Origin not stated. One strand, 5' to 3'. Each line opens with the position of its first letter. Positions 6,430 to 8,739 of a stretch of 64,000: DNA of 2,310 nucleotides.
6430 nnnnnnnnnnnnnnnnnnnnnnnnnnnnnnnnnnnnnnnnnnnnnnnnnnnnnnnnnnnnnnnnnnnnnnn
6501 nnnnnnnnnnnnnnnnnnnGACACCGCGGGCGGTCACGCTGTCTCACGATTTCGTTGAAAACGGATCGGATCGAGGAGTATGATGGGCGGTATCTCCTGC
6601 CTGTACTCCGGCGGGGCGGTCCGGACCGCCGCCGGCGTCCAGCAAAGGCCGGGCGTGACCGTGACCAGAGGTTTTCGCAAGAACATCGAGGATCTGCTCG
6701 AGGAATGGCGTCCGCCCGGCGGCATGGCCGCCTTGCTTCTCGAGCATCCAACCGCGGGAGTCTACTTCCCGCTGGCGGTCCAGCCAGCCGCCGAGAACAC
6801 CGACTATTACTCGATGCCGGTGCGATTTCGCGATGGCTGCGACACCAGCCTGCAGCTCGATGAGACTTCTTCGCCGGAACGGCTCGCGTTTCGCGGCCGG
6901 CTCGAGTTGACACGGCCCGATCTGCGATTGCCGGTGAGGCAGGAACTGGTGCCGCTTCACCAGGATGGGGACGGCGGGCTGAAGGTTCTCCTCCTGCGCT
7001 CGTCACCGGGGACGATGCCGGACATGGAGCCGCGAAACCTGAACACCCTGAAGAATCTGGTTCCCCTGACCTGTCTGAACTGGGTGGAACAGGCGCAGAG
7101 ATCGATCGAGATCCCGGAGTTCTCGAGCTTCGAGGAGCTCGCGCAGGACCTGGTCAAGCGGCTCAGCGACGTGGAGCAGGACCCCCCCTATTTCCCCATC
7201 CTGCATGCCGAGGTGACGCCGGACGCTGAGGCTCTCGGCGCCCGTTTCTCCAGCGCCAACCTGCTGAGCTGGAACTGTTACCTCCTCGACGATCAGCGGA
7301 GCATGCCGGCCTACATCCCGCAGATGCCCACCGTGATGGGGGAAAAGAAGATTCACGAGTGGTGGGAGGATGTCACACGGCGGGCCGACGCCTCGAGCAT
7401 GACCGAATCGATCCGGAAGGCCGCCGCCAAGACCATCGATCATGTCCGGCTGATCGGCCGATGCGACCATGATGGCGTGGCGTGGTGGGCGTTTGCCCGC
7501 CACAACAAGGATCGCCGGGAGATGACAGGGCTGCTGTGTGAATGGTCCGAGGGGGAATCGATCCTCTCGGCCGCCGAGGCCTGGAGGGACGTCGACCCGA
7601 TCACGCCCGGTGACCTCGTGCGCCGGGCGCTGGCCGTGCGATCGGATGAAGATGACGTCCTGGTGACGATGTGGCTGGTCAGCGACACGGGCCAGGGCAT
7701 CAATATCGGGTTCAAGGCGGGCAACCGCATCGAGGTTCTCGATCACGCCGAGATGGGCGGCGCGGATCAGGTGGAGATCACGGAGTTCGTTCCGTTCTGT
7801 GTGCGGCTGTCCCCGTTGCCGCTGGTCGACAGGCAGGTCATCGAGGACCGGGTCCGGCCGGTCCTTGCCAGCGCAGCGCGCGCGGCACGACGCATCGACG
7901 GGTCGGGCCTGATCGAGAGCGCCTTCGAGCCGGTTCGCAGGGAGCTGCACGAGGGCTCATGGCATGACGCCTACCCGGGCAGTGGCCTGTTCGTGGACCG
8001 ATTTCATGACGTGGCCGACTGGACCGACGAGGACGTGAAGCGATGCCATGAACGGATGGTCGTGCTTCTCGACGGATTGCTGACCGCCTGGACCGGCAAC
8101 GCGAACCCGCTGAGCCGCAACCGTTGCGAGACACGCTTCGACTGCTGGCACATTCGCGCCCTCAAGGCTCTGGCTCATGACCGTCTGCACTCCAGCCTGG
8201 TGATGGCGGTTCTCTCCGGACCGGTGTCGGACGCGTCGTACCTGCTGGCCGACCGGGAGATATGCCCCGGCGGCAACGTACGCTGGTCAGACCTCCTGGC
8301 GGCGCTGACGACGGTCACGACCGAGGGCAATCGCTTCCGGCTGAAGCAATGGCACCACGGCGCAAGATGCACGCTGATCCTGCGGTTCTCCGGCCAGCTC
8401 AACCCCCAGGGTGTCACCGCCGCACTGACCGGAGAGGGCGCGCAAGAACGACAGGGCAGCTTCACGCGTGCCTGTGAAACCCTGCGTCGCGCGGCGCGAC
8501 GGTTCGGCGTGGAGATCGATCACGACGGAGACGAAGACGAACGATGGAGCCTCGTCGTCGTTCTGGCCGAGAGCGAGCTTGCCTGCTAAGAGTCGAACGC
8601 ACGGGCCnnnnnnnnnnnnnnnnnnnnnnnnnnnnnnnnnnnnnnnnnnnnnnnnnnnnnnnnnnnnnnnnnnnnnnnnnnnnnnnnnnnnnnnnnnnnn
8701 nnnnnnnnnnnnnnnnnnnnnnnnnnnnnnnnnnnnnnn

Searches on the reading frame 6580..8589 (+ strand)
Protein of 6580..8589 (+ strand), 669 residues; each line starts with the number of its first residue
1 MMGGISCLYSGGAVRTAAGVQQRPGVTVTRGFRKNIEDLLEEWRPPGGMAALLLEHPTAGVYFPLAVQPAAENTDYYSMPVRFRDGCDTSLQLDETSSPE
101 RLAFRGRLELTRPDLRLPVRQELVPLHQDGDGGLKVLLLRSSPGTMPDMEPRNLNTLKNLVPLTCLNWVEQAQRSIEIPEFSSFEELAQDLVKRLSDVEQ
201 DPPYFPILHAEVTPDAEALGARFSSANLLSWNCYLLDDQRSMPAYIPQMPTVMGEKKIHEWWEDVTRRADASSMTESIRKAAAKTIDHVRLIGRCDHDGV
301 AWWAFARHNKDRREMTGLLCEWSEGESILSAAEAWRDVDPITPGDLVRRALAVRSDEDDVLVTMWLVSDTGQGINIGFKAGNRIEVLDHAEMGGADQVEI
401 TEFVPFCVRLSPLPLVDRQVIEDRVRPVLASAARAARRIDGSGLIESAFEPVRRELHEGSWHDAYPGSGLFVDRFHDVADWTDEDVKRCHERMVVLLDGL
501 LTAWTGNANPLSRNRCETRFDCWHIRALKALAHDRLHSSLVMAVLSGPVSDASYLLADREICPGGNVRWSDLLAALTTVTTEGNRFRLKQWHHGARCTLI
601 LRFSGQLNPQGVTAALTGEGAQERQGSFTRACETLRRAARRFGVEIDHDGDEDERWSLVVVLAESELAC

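Call 8: search_protein_families(library=pfam, proteins=[window:6580-8589:+], max_evalue=0.01)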
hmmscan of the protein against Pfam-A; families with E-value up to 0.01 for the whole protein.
window:6580-8589:+ (669 aa): 0 families

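Call 9: search_protein_families(library=ncbifam, proteins=[window:6580-8589:+], max_evalue=0.01)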
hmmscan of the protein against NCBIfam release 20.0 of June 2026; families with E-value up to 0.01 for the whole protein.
window:6580-8589:+ (669 aa): 0 families

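Call 38: search_protein_families(library=padloc, proteins=[window:6580-8589:+], max_evalue=1)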
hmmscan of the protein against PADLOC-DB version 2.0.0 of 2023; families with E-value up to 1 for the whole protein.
window:6580-8589:+ (669 aa): 0 families

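Call 39: search_protein_families(library=pfam, proteins=[window:6580-8589:+], max_evalue=1)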
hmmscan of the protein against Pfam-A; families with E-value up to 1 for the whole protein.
window:6580-8589:+ (669 aa): 0 families

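Call 40: search_solved_structures(query=window:6580-8589:+, max_evalue=10)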
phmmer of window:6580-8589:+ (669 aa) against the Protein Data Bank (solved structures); distinct sequences matched with E-value up to 10: 1.
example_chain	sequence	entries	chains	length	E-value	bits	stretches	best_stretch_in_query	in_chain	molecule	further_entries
2h50_A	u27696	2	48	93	1.4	10.2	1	440-494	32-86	small heat shock protein Hsp26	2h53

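Call 58: search_protein_representatives(protein=window:6580-8589:+)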
Query: 669 residues. Proteins with E-value up to 0.001 (for the whole library): 17; up to 1e-10: 5; up to 1e-30: 2. The best 17 are listed.
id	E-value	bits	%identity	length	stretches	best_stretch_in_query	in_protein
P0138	6.4e-254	860.7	59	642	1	29-669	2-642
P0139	3.3e-69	250.2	53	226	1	238-459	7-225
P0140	1.0e-16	76.8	33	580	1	30-368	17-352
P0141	7.1e-16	74.0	33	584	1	35-389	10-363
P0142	2.6e-11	58.9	28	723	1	36-384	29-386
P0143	3.0e-09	52.1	29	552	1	168-369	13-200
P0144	2.9e-07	45.5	28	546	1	32-389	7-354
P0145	5.0e-07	44.8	29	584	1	28-243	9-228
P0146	9.9e-07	43.8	27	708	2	185-556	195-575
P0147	2.1e-06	42.7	28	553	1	31-385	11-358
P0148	2.6e-06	42.4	33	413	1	468-650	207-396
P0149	4.7e-06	41.5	28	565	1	39-390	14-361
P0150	5.7e-06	41.3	27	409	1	28-237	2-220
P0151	6.0e-06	41.2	25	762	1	43-319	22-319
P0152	1.2e-05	40.2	31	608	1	34-242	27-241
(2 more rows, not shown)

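Call 68: predict_structure(alignment_id=A4)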
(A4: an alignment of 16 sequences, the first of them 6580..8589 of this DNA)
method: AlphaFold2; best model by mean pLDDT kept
length: 669 residues; sequences in the alignment: 16
mean_pLDDT: 70.6   pTM: 0.64
mean pLDDT of the five models: 70.6, 69.9, 68.8, 68.0, 67.9
residues with pLDDT >= 90: 141; 70-90: 250; 50-70: 134; < 50: 144
segments of 3 or more residues with pLDDT < 50: 1-26, 217-219, 323-328, 546-609, 624-631, 638-669
pLDDT, mean of each block of 10 residues (from residue 1): 29 34 47 85 91 92 91 82 83 94 93 86 80 82 86 78 84 74 86 87 89 66 88 80 83 84 85 83 90 94 95 73 48 67 94 90 93 90 79 72 83 87 88 79 59 67 64 62 75 74 60 57 69 59 50 42 39 44 30 31 39 52 48 50 41 38 30
secondary structure, 60 per line:
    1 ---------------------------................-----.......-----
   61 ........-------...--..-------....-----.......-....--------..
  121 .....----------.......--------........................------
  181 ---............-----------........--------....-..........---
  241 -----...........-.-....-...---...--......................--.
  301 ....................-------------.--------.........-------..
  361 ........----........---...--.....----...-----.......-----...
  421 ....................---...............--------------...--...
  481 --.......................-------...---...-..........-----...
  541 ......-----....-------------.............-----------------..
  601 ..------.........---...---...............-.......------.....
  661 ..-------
elements in order (helices of 4 or more, strands of 3 or more residues): H28-43 E49-55 E61-68 E90-93 H99-105 H107-110 E119-125 E136-142 H151-174 H184-195 E207-214 E223-226 H228-237 H246-256 E260-263 H276-284 E285-297 E300-311 H312-320 H343-351 E359-368 E373-380 H389-393 E398-400 E406-412 H418-440 H444-458 H483-505 H523-532 H538-546 H552-555 H569-581 E599-602 H609-617 H627-641 E643-649 E656-662

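Call 89: search_protein_families(library=ncbifam, proteins=[window:6580-8589:+], max_evalue=1)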
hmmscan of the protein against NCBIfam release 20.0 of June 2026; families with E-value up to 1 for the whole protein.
window:6580-8589:+ (669 aa): 0 families
